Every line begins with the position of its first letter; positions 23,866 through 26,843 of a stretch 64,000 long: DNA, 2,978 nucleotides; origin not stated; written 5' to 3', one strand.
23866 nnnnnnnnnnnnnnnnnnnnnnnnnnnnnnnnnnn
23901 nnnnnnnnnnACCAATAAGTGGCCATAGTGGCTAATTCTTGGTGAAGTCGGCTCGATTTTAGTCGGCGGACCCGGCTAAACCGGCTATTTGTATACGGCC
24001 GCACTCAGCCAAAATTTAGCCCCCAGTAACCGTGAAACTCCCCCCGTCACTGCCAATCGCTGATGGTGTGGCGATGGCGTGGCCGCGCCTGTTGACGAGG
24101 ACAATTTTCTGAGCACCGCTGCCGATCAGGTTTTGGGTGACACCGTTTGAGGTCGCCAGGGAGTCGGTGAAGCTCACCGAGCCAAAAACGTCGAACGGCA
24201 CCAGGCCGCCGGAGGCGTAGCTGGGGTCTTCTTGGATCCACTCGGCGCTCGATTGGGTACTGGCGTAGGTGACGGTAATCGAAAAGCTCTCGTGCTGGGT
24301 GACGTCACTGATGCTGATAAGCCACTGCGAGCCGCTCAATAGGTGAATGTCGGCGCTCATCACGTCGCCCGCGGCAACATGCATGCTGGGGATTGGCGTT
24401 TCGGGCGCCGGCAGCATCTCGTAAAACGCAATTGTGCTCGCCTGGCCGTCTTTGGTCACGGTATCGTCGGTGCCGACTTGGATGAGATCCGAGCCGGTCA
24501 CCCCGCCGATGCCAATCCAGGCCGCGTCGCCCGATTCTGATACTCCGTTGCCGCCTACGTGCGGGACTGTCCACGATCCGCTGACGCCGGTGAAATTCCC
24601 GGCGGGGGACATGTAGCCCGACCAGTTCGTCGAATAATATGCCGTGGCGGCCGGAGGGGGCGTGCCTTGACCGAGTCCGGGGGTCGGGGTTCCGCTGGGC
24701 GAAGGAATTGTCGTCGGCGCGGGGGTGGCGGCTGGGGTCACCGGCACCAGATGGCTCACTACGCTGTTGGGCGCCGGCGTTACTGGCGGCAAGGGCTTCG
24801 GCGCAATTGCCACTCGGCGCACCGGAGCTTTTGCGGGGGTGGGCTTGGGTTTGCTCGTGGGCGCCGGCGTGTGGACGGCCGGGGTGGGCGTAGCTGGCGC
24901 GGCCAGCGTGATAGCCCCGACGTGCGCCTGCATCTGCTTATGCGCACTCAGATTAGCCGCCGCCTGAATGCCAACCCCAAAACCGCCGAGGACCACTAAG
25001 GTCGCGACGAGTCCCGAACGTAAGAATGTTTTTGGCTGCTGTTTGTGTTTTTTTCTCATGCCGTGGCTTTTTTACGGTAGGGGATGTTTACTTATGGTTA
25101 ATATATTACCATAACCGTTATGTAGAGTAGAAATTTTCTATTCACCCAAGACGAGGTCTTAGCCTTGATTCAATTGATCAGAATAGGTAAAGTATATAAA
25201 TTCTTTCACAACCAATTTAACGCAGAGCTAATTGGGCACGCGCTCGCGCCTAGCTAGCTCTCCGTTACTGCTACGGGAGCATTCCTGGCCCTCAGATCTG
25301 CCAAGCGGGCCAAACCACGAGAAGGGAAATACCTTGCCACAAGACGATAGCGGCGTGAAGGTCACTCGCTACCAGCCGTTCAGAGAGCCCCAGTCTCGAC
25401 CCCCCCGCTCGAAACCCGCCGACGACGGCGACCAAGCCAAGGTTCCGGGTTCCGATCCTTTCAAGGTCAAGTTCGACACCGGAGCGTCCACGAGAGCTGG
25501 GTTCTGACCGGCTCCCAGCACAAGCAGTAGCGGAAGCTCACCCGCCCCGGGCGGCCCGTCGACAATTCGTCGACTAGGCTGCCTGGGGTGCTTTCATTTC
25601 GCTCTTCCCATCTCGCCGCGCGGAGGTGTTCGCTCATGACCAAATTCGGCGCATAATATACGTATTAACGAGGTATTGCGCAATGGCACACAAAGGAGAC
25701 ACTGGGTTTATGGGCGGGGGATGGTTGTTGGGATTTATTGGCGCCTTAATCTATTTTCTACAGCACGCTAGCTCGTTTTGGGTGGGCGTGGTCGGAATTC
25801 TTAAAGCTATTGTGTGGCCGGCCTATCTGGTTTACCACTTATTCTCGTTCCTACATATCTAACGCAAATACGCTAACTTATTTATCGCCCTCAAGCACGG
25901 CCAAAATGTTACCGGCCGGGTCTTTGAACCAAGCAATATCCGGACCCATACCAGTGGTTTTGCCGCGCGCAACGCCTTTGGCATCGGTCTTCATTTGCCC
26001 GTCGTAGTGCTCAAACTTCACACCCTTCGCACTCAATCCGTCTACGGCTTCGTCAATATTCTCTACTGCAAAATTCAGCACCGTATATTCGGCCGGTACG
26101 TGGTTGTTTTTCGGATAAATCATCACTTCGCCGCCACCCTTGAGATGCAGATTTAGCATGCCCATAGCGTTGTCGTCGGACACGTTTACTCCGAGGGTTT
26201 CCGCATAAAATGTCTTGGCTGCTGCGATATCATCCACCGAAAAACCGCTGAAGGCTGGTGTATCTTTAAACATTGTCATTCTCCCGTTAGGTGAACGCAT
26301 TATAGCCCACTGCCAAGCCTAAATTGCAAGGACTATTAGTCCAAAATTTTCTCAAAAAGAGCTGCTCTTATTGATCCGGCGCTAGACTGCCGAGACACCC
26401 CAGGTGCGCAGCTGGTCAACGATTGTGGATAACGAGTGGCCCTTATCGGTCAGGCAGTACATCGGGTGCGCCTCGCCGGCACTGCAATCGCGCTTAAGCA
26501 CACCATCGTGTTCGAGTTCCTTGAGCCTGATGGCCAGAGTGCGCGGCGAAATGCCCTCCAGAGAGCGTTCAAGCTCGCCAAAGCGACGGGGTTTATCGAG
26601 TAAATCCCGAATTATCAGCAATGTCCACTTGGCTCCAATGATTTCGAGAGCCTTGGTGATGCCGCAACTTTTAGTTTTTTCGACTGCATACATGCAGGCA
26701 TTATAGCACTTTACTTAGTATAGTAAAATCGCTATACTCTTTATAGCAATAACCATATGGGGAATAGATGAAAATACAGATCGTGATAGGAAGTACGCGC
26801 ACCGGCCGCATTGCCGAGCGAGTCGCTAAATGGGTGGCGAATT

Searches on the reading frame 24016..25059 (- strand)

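Call 13: search_protein_families(library=pfam, proteins=[window:24016-25059:-], max_evalue=0.00001)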
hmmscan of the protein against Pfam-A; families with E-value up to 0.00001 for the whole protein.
window:24016-25059:- (347 aa): 1 family
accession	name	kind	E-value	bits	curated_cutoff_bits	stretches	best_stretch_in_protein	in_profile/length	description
PF01828.24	Peptidase_A4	-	1.1e-32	113.6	22.3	1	144-335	1-196/206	Peptidase A4 family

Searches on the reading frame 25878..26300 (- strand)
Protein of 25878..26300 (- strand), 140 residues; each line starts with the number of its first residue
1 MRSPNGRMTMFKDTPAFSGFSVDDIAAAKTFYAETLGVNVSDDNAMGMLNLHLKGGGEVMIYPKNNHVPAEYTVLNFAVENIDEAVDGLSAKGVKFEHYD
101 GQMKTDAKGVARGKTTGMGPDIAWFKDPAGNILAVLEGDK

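Call 13: search_protein_families(library=pfam, proteins=[window:25878-26300:-], max_evalue=0.00001)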
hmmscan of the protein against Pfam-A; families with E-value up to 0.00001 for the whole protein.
window:25878-26300:- (140 aa): 1 family
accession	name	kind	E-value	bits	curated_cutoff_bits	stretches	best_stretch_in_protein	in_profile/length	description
PF00903.31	Glyoxalase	-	1.5e-09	38.7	20.6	1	21-133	8-119/121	Glyoxalase/Bleomycin resistance protein/Dioxygenase superfamily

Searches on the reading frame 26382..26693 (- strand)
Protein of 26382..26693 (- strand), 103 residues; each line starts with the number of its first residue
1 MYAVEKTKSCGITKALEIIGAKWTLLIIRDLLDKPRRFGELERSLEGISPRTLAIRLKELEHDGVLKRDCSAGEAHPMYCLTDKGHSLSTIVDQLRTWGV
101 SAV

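Call 13: search_protein_families(library=pfam, proteins=[window:26382-26693:-], max_evalue=0.00001)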
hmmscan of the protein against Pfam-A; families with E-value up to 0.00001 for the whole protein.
window:26382-26693:- (103 aa): 1 family
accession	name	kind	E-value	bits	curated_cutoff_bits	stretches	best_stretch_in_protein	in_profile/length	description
PF01638.23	HxlR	-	9.6e-23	80.3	20.8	1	18-100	1-84/91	HxlR-like helix-turn-helix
